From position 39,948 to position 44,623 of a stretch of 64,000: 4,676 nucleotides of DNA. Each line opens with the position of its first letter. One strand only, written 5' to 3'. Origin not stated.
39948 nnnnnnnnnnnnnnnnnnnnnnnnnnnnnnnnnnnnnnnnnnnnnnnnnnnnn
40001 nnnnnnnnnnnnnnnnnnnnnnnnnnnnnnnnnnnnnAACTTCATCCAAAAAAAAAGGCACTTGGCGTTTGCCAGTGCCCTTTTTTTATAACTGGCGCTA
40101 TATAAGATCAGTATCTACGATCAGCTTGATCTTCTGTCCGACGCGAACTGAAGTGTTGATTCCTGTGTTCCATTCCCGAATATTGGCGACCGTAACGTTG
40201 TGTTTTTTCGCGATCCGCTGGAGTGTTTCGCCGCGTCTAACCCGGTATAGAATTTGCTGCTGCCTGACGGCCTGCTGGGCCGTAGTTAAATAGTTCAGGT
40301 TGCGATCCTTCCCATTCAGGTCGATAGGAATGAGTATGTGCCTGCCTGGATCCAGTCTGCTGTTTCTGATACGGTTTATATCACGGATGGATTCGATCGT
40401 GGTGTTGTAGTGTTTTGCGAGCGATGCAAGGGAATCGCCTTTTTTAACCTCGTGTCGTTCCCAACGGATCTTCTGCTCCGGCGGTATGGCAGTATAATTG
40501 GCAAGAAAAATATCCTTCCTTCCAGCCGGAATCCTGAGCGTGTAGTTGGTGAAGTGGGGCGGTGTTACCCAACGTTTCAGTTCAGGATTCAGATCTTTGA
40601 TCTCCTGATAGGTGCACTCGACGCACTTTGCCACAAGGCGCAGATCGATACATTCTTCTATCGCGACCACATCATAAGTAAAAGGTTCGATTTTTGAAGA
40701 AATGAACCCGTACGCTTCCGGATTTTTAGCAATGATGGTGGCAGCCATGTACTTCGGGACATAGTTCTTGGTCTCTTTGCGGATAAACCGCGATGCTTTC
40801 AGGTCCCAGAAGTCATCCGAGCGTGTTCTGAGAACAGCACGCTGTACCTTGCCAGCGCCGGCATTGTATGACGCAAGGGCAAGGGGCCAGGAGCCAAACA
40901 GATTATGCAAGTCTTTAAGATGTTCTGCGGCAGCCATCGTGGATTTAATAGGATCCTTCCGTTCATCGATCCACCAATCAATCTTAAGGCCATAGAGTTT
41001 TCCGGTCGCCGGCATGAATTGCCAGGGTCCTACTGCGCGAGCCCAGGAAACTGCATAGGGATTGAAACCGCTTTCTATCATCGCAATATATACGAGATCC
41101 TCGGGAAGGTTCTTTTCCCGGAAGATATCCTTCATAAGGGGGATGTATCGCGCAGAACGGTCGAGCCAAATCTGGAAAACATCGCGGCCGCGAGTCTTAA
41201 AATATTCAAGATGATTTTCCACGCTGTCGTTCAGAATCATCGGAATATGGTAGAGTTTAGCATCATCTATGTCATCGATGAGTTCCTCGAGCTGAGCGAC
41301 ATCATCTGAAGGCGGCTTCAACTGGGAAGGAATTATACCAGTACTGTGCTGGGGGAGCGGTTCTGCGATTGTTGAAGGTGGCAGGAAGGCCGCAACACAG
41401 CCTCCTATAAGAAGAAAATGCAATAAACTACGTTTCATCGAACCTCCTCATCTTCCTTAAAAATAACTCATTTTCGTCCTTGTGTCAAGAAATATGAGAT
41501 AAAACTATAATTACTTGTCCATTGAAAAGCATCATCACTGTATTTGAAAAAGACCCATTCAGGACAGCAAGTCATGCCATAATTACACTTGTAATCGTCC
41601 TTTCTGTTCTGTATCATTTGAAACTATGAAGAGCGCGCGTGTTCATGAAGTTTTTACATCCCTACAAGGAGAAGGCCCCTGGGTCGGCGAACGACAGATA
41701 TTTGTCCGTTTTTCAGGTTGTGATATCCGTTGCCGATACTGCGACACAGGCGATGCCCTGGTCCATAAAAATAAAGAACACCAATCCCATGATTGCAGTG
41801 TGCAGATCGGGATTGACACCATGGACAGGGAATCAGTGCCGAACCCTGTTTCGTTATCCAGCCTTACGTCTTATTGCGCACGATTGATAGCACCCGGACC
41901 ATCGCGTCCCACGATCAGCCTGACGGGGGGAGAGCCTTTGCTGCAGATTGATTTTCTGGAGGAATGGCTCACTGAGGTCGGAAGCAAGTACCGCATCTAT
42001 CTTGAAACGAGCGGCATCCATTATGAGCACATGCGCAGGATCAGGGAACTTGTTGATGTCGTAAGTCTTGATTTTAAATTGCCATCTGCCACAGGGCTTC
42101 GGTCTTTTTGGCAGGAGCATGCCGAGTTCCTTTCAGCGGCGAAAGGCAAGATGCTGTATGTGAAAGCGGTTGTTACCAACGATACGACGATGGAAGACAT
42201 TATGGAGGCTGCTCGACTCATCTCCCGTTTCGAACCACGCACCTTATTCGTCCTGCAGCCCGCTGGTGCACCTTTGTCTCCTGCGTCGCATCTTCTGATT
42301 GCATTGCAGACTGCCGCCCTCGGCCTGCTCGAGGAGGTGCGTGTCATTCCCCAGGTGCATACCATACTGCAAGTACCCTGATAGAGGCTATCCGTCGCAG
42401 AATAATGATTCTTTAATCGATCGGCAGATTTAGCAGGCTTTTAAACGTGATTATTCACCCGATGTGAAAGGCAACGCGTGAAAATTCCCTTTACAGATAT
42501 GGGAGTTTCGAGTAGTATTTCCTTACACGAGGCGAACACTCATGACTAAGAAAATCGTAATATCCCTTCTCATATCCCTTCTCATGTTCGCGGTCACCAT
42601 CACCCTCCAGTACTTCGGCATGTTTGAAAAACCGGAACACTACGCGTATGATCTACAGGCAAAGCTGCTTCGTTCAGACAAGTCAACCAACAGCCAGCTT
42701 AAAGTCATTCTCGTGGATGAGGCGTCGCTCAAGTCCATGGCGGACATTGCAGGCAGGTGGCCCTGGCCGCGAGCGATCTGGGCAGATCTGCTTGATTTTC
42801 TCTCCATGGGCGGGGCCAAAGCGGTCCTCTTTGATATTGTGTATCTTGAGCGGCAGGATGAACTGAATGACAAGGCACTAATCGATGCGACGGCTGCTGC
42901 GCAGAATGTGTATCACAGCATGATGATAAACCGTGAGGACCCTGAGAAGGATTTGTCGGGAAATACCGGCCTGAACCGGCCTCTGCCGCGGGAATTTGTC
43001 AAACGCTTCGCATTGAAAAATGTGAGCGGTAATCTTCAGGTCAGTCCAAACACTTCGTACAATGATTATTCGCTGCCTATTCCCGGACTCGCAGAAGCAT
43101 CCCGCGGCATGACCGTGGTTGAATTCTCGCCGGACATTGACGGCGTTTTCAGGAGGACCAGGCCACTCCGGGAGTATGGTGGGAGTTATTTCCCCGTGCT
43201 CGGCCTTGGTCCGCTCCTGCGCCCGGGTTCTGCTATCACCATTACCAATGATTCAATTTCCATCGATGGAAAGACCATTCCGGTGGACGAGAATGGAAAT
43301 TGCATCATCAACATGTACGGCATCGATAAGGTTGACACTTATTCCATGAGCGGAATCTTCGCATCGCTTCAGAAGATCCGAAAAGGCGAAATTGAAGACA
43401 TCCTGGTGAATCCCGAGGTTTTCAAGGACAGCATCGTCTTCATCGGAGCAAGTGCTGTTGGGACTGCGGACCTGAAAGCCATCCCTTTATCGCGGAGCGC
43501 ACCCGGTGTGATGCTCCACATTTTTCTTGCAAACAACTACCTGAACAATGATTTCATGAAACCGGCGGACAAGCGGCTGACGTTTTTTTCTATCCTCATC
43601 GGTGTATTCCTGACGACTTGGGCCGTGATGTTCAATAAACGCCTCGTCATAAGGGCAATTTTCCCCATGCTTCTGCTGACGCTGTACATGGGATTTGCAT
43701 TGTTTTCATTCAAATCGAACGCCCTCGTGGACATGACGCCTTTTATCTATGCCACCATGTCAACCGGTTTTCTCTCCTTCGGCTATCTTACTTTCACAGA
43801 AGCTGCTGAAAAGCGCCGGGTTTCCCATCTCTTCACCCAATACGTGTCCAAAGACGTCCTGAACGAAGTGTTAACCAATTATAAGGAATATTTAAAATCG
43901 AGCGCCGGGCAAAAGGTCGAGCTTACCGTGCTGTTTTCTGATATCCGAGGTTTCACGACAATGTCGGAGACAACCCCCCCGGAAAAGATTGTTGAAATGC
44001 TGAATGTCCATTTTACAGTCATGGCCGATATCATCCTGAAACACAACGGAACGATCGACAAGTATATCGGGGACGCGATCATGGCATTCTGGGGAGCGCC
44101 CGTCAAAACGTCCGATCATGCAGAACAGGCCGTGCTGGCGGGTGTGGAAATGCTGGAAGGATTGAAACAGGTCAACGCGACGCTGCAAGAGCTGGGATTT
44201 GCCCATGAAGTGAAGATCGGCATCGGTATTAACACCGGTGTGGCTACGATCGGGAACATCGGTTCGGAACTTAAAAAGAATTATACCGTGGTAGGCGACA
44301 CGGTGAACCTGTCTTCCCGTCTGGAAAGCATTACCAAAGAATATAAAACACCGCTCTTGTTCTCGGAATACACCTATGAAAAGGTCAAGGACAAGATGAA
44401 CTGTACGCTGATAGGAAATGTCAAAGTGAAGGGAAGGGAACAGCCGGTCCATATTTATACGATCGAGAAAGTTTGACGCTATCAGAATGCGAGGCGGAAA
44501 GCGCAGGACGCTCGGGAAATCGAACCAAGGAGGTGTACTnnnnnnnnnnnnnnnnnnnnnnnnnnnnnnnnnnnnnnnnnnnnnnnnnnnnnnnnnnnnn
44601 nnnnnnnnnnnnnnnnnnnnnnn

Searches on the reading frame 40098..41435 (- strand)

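Call 71: search_protein_families(library=pfam, proteins=[window:40098-41435:-], max_evalue=0.00001)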
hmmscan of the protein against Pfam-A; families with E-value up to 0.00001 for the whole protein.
window:40098-41435:- (445 aa): 3 families
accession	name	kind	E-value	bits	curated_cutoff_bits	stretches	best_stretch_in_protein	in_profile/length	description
PF01476.26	LysM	-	2e-27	95.3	20.9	2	328-370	1-43/43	LysM domain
PF01464.25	SLT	-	9.2e-27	93.4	21.3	1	108-210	11-114/117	Transglycosylase SLT domain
PF23577.1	LysM_RLK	-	1.9e-06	28.3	27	0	397-429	3-35/44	LysM domain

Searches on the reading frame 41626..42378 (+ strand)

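Call 71: search_protein_families(library=pfam, proteins=[window:41626-42378:+], max_evalue=0.00001)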
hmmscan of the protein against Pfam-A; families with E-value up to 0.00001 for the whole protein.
window:41626-42378:+ (251 aa): 2 families
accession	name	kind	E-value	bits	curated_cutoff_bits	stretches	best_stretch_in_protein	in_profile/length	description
PF04055.27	Radical_SAM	-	3.8e-12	47.1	29.5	1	29-198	4-165/166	Radical SAM superfamily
PF13353.11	Fer4_12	-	7.9e-06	26.7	22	0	22-145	6-108/137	4Fe-4S single cluster domain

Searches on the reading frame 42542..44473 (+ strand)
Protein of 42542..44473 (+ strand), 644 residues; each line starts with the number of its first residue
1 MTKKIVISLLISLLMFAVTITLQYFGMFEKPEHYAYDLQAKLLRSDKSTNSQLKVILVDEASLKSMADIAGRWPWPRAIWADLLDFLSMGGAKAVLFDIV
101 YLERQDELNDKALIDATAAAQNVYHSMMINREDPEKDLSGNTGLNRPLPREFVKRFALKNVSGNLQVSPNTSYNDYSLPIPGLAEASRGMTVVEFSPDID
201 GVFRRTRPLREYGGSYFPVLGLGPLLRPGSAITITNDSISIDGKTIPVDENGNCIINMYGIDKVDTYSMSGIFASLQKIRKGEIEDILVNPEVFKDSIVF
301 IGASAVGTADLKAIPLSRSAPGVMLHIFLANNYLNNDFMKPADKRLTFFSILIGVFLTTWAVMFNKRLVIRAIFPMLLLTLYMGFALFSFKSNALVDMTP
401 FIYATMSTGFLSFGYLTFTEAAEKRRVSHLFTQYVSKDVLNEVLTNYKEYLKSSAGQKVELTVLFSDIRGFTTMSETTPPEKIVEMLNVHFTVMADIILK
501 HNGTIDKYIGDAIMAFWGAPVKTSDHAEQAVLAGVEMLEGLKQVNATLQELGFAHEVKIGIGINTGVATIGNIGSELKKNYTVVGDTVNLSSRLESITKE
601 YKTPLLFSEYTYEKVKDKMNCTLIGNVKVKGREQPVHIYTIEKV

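Call 71: search_protein_families(library=pfam, proteins=[window:42542-44473:+], max_evalue=0.00001)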
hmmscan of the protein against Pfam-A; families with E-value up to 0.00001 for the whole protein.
window:42542-44473:+ (644 aa): 2 families
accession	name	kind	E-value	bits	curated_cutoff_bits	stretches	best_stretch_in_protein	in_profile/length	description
PF05226.16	CHASE2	-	7.7e-41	140.8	26.3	1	17-350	4-240/257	CHASE2 domain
PF00211.25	Guanylate_cyc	-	5e-29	101.6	21.9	1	458-642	6-182/183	Adenylate and Guanylate cyclase catalytic domain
